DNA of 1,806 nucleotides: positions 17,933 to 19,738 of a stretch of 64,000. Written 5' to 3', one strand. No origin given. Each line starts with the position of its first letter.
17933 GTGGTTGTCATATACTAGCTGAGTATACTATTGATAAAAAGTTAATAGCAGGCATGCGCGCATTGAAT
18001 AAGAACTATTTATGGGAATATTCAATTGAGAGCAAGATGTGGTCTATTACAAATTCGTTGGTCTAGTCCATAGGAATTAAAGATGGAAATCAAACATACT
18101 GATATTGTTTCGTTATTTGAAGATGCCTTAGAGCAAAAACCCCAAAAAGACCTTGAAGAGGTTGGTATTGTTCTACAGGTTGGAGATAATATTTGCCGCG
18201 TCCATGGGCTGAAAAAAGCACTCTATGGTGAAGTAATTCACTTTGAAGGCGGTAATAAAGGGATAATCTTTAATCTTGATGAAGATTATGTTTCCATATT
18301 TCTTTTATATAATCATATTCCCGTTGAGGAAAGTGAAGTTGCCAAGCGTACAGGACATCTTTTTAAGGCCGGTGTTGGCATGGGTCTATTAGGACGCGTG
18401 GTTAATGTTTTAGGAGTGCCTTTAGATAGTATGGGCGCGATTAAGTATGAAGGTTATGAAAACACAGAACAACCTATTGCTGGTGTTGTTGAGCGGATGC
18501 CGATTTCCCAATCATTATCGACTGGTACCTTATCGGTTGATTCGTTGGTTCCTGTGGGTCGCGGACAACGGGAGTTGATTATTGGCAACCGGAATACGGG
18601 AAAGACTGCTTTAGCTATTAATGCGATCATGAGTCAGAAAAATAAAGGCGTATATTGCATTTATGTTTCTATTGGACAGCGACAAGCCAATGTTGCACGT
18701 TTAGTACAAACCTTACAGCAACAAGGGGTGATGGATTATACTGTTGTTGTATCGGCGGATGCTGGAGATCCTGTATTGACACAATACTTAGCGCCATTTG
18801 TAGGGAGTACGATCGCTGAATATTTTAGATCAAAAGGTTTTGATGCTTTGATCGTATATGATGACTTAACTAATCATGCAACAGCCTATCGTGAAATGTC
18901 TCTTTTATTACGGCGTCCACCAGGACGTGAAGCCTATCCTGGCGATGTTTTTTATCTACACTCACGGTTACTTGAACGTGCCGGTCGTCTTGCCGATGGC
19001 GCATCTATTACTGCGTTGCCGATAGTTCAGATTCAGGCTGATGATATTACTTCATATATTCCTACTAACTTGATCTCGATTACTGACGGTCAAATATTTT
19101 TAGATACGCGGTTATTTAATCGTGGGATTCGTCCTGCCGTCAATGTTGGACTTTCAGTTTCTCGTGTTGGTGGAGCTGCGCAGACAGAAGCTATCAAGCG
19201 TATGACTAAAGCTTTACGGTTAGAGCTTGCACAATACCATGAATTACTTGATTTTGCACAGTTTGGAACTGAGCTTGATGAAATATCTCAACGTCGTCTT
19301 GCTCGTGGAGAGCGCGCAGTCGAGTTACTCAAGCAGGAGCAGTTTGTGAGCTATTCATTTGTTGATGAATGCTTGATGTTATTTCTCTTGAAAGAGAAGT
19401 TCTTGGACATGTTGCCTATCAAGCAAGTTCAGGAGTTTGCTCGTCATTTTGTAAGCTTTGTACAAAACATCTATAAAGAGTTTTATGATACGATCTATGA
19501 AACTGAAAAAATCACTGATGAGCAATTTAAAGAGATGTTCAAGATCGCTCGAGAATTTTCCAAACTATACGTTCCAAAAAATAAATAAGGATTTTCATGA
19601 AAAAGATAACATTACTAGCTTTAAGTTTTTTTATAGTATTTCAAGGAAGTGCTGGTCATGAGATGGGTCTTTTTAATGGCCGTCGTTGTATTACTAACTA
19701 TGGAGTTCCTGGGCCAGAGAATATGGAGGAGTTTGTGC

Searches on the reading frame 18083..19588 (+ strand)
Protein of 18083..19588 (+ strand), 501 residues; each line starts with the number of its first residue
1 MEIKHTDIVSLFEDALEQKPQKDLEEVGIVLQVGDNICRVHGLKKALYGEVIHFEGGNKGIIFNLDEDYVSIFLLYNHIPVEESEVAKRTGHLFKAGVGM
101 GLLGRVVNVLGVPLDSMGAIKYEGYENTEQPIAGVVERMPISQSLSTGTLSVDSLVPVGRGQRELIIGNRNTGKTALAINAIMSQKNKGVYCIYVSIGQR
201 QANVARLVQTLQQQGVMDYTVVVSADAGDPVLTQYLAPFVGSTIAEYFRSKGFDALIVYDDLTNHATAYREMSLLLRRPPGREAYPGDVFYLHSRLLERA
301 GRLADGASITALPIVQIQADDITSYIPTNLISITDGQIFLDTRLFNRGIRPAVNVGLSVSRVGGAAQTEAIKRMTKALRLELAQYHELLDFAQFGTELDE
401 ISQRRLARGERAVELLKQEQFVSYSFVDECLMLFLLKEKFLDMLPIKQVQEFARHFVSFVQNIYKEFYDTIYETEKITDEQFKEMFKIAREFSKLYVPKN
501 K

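Call 27: search_protein_families(library=pfam, proteins=[window:18083-19588:+], max_evalue=0.00001)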
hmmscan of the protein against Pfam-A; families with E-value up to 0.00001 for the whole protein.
window:18083-19588:+ (501 aa): 2 families
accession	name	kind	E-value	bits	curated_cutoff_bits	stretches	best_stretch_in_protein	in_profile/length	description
PF00006.31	ATP-synt_ab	-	2.3e-81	273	29.5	1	148-360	1-213/213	ATP synthase alpha/beta family, nucleotide-binding domain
PF00306.32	ATP-synt_ab_C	-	4.5e-33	114.7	27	1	367-492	1-126/126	ATP synthase alpha/beta chain, C terminal domain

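Call 28: find_related_loci(query=window:18083-19588:+, collection=genome_contigs, flank=1000)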
Query window:18083-19588:+ (501 aa) in genome_contigs; peptide patterns used: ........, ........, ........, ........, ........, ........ (x = any residue, [..] = any of these).
123 stretches matched a pattern; 57 encode a relative of the query (tblastn E <= 1e-3); 57 distinct loci.
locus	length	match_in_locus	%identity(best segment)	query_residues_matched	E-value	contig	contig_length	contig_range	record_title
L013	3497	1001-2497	89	1-499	0e+0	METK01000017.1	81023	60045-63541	MAG: candidate division TM6 bacterium RIFCSPHIGHO2_12_FULL_36_22 rifcsphigho2_12_scaffold_515, whole genome shotgun sequ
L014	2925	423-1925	71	1-501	0e+0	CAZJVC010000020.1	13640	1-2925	MAG TPA_asm: uncultured Pseudomonadota bacterium isolate binchicken_co9_189 genome assembly, contig: NODE_1808_length_13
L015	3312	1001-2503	71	1-501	0e+0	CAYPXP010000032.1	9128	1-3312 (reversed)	MAG TPA_asm: uncultured Pseudomonadota bacterium isolate SRP178699_co1_193 genome assembly, contig: NODE_10638_length_91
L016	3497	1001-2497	71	1-499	0e+0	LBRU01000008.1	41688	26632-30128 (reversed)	MAG: candidate division TM6 bacterium GW2011_GWE2_36_25 US13_C0008, whole genome shotgun sequence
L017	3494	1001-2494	70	1-499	0e+0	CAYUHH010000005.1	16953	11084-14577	MAG TPA_asm: uncultured Pseudomonadota bacterium isolate binchicken_co181_180 genome assembly, contig: NODE_5657_length_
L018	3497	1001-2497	68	1-499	0e+0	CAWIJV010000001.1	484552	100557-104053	MAG: uncultured bacterium isolate MFD09495.bin.1.131 genome assembly, contig: contig_1252, whole genome shotgun sequence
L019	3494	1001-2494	69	1-498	0e+0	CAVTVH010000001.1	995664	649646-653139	MAG: uncultured bacterium isolate MFD04967.bin.2.36 genome assembly, contig: contig_3122, whole genome shotgun sequence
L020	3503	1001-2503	67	1-501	0e+0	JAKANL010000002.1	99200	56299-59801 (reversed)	MAG: bacterium isolate WY5.bin70 NODE_331_length_99200_cov_1.797483, whole genome shotgun sequence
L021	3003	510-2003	67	1-498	0e+0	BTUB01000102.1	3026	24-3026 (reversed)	MAG: Candidatus Babeliales bacterium AMX-MBFR-12 DNA, sequence102, whole genome shotgun sequence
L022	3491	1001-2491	68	1-497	0e+0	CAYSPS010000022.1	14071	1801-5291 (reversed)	MAG TPA_asm: uncultured Pseudomonadota bacterium isolate SRP239243_co1_149 genome assembly, contig: NODE_7364_length_140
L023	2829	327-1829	67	1-501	0e+0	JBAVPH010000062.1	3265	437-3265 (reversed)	MAG: Candidatus Babeliales bacterium isolate MFD02553_ilm_asm_bin1 k127_2923, whole genome shotgun sequence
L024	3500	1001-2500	67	4-501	0e+0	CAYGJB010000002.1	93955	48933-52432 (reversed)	MAG TPA_asm: uncultured Pseudomonadota bacterium isolate ERP117304_co1_161 genome assembly, contig: NODE_308_length_9395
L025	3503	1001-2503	66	1-501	0e+0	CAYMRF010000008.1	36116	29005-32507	MAG TPA_asm: uncultured Pseudomonadota bacterium isolate SRP262948_co1_58 genome assembly, contig: NODE_1055_length_3611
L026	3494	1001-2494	66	1-498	0e+0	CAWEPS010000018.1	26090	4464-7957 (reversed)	MAG: uncultured bacterium isolate MFD02138.bin.3.60 genome assembly, contig: contig_141073, whole genome shotgun sequenc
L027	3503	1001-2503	66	1-501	0e+0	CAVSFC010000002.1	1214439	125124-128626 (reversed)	MAG: uncultured bacterium isolate MFD01828.bin.2.56 genome assembly, contig: contig_37718, whole genome shotgun sequence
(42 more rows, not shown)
